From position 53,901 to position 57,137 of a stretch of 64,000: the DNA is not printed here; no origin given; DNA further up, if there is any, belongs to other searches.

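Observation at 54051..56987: RPB1 encoded only through the bridge helix, implying a split largest RNA polymerase subunit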

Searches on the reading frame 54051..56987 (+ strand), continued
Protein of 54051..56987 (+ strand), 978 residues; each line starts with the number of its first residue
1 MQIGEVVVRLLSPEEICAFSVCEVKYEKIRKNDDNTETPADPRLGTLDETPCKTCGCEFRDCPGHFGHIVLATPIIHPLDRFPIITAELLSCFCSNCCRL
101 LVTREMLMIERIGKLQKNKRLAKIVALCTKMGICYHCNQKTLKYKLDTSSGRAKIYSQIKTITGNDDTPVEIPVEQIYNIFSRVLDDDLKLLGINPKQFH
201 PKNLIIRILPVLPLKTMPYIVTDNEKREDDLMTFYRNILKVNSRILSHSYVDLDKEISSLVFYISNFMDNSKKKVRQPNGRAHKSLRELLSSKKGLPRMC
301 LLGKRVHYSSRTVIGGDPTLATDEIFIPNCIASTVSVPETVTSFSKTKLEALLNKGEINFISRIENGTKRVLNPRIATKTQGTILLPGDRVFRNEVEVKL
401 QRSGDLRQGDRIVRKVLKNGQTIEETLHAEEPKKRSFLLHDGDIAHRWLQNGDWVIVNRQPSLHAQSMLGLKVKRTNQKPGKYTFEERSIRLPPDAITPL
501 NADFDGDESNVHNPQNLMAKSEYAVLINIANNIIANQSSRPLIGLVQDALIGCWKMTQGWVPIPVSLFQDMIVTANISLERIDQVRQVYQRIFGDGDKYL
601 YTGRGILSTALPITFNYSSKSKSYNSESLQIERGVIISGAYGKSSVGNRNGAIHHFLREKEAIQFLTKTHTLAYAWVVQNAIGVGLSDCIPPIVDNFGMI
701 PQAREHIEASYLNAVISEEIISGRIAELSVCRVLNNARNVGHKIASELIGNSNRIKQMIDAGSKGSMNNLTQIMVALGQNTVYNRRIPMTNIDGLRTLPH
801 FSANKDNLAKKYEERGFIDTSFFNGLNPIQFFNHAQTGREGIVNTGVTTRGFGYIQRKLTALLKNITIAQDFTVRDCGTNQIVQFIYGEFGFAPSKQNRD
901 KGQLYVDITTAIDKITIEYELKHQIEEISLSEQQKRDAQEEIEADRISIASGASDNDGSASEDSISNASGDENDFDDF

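Call 34: find_encoding_contigs(protein=P0121, flank=10000, max_places=3)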
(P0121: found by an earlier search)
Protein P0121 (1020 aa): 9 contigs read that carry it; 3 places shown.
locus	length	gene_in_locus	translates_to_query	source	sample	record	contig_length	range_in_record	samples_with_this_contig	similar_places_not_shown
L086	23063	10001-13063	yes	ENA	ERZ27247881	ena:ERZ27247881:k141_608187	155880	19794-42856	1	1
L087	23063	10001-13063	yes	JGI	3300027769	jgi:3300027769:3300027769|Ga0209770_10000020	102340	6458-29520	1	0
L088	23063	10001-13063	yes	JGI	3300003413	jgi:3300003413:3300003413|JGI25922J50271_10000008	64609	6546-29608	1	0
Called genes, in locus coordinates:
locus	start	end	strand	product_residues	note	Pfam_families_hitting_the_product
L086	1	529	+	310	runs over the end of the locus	PF07498:Rho_N (weak), PF00069:Pkinase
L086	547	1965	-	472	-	PF12949:HeH (faint), PF00069:Pkinase (weak)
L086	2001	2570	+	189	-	-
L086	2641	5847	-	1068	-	PF03919:mRNA_cap_C (faint), PF03291:mRNA_G-N7_MeTrfase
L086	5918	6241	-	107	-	-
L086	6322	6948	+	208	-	-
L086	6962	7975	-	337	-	PF00112:Peptidase_C1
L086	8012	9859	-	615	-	-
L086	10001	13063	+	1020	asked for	PF04997:RNA_pol_Rpb1_1, PF00623:RNA_pol_Rpb1_2, PF04983:RNA_pol_Rpb1_3, PF05000:RNA_pol_Rpb1_4, PF04998:RNA_pol_Rpb1_5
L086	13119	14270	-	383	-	-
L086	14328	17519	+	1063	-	PF04851:ResIII, PF00176:SNF2-rel_dom (weak), PF00270:DEAD (weak)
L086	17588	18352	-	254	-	PF00035:dsrm (weak)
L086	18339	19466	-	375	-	-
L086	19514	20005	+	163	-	PF19080:DUF5772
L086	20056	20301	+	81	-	-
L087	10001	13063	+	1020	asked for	PF04997:RNA_pol_Rpb1_1, PF00623:RNA_pol_Rpb1_2, PF04983:RNA_pol_Rpb1_3, PF05000:RNA_pol_Rpb1_4, PF04998:RNA_pol_Rpb1_5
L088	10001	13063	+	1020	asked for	PF04997:RNA_pol_Rpb1_1, PF00623:RNA_pol_Rpb1_2, PF04983:RNA_pol_Rpb1_3, PF05000:RNA_pol_Rpb1_4, PF04998:RNA_pol_Rpb1_5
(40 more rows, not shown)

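Call 35: find_encoding_contigs(protein=P0008, flank=10000, max_places=2)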
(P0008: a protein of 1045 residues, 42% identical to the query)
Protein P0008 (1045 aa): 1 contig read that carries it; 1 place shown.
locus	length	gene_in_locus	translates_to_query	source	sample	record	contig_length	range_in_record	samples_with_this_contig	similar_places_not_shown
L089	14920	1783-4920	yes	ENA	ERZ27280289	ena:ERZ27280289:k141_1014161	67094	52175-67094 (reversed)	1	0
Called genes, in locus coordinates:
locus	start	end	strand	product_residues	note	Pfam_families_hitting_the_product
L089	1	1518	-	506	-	?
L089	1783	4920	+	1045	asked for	PF04997:RNA_pol_Rpb1_1, PF00623:RNA_pol_Rpb1_2, PF04983:RNA_pol_Rpb1_3, PF05000:RNA_pol_Rpb1_4, PF04998:RNA_pol_Rpb1_5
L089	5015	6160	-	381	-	-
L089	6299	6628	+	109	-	-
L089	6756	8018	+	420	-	PF19114:EsV_1_7_cys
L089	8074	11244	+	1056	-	PF04851:ResIII (weak), PF00176:SNF2-rel_dom (weak), PF00270:DEAD (weak)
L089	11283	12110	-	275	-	PF00035:dsrm (weak)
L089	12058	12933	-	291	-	-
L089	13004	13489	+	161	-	PF19080:DUF5772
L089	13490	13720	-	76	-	-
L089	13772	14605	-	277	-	-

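Call 36: find_encoding_contigs(protein=P0010, flank=10000, max_places=2)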
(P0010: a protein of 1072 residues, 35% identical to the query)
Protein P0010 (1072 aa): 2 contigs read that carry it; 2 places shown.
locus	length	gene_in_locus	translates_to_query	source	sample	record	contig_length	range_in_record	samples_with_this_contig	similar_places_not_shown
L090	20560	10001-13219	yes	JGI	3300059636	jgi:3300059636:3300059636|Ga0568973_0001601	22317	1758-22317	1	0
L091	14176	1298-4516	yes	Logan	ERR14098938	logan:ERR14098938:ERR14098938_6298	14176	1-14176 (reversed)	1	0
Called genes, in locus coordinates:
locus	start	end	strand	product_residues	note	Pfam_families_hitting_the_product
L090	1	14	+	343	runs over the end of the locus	PF00752:XPG_N, PF00867:XPG_I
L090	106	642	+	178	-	-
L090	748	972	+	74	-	-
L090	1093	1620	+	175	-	PF01191:RNA_pol_Rpb5_C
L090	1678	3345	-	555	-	-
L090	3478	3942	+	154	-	-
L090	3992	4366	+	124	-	PF12678:zf-rbx1 (faint), PF13920:zf-C3HC4_3 (weak), PF00097:zf-C3HC4 (weak), PF13639:zf-RING_2, PF13923:zf-C3HC4_2 (weak), PF14634:zf-RING_5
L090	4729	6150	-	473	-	PF07714:PK_Tyr_Ser-Thr, PF00069:Pkinase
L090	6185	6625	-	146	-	PF22784:PTP-SAK (weak), PF00782:DSPc, PF22785:Tc-R-P (weak)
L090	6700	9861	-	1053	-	-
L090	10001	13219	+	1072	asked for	PF04997:RNA_pol_Rpb1_1, PF00623:RNA_pol_Rpb1_2, PF04983:RNA_pol_Rpb1_3, PF05000:RNA_pol_Rpb1_4, PF04998:RNA_pol_Rpb1_5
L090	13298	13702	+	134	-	-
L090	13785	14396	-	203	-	-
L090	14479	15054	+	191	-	PF21448:DNMK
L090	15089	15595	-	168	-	-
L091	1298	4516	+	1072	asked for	PF04997:RNA_pol_Rpb1_1, PF00623:RNA_pol_Rpb1_2, PF04983:RNA_pol_Rpb1_3, PF05000:RNA_pol_Rpb1_4, PF04998:RNA_pol_Rpb1_5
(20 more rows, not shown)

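Call 39: find_related_loci(query=P0121, collection=viral_contigs, flank=10000)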
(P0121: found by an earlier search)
Query P0121 (1020 aa) in viral_contigs; peptide patterns used: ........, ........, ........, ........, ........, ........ (x = any residue, [..] = any of these).
No stretch of DNA in the collection matches any of the patterns.

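Call 40: find_encoding_contigs(protein=P0253, flank=10000, max_places=2)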
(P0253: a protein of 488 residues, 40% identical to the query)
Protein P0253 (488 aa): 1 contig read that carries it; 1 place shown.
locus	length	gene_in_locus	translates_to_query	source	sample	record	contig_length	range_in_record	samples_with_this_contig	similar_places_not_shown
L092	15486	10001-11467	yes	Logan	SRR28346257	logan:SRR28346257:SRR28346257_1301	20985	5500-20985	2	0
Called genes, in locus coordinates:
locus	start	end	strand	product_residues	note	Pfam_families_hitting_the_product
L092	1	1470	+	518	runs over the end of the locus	PF00112:Peptidase_C1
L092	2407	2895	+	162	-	PF00097:zf-C3HC4, PF13639:zf-RING_2 (weak), PF13923:zf-C3HC4_2 (weak)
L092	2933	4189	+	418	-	-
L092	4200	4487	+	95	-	-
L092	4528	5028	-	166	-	PF00085:Thioredoxin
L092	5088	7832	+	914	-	PF08719:NADAR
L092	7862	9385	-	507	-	PF05203:Hom_end_hint, PF05204:Hom_end (weak)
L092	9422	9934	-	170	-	-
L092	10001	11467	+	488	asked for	PF04998:RNA_pol_Rpb1_5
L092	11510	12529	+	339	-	PF05686:Glyco_transf_90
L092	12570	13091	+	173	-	-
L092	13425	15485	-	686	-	?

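Call 41: find_encoding_contigs(protein=P0244, flank=10000, max_places=2)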
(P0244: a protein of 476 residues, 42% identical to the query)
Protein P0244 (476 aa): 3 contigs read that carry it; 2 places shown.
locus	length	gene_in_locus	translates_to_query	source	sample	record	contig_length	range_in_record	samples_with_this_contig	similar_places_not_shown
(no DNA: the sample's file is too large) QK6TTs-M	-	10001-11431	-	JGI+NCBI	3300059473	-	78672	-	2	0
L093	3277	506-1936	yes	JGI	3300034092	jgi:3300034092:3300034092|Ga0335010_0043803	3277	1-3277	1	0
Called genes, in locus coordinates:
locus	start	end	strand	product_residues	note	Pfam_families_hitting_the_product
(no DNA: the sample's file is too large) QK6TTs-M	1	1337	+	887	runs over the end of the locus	PF00580:UvrD-helicase (faint), PF01443:Viral_helicase1 (faint)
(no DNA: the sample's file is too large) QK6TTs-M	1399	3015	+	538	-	PF05203:Hom_end_hint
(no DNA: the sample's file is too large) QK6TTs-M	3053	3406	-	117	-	PF00085:Thioredoxin, PF13098:Thioredoxin_2 (faint)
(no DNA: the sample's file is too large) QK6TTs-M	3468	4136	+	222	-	-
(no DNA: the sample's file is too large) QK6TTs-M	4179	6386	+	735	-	PF04563:RNA_pol_Rpb2_1, PF04561:RNA_pol_Rpb2_2, PF04565:RNA_pol_Rpb2_3, PF04566:RNA_pol_Rpb2_4, PF04567:RNA_pol_Rpb2_5 (weak), PF00562:RNA_pol_Rpb2_6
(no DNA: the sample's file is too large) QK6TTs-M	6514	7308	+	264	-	-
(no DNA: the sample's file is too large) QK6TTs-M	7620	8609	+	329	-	PF00562:RNA_pol_Rpb2_6, PF04560:RNA_pol_Rpb2_7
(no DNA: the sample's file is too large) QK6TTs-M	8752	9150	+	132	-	-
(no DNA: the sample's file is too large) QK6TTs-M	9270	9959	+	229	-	PF00782:DSPc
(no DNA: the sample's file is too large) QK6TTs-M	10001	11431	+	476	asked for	PF04998:RNA_pol_Rpb1_5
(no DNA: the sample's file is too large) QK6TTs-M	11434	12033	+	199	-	-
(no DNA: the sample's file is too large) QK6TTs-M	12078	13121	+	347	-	-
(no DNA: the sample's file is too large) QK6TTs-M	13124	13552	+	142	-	-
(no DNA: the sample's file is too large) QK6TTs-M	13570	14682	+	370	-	-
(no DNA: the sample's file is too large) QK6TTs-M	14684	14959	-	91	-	-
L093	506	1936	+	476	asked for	PF04998:RNA_pol_Rpb1_5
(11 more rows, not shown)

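Call 43: search_solved_structures(query=window:54051-56984:+, max_evalue=1e-20)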
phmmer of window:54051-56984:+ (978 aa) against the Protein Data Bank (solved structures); distinct sequences matched with E-value up to 1e-20: 88 (the best 60 are shown).
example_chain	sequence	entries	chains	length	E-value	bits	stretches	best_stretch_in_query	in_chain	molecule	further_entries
3h0g_A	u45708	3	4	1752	6.1e-107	362.3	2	442-893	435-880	DNA-directed RNA polymerase II subunit rpb1 | RNA polymerase II subunit Rpb1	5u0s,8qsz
5x4z_A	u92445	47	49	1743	7.1e-103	348.9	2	436-896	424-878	DNA-directed RNA polymerase subunit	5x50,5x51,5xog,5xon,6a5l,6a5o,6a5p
7ui9_A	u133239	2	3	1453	1.9e-102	347.4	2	442-893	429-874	DNA-directed RNA polymerase II subunit RPB1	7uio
9kdq_A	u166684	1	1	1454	1.9e-102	347.4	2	442-893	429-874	DNA-directed RNA polymerase II subunit RPB1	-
3j0k_A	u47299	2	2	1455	1.9e-102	347.4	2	442-893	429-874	DNA-directed RNA polymerase II largest subunit | DNA-directed RNA polymerase II subunit RPB1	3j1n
4a3b_A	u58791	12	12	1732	4e-102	346.4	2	442-893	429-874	DNA-DIRECTED RNA POLYMERASE II SUBUNIT RPB1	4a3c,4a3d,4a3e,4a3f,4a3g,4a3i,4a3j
5ip7_A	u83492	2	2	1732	4e-102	346.4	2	442-893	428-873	DNA-directed RNA polymerase II subunit RPB1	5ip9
1i3q_A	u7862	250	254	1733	4e-102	346.4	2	442-893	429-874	DNA-DIRECTED RNA POLYMERASE II LARGEST SUBUNIT | RPB1 | DNA-directed RNA polymerase II subunit RPB1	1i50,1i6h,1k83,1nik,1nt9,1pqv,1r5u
8u9x_A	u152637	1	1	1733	6.8e-102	345.6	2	442-893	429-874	DNA-directed RNA polymerase II subunit RPB1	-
7ega_o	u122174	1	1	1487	4.6e-98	333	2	419-894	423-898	DNA-directed RNA polymerase subunit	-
9eh1_A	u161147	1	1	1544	5.3e-98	332.8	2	419-894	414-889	DNA-directed RNA polymerase subunit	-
9fyx_A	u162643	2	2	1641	7.1e-98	332.3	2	419-894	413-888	DNA-directed RNA polymerase subunit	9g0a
28jc_A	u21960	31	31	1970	1.3e-97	331.4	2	419-894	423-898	DNA-directed RNA polymerase II subunit RPB1 | RPB1 | DNA-directed RNA polymerase subunit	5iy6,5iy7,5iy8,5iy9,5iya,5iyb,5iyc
29tk_A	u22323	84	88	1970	1.3e-97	331.4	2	419-894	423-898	DNA-directed RNA polymerase subunit | DNA-directed RNA polymerase II subunit RPB1 | RPB1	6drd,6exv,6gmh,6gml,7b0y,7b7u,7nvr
5flm_A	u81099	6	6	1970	1.3e-97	331.4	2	419-894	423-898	DNA-DIRECTED RNA POLYMERASE | DNA-directed RNA polymerase II subunit RPB1 | DNA-directed RNA polymerase subunit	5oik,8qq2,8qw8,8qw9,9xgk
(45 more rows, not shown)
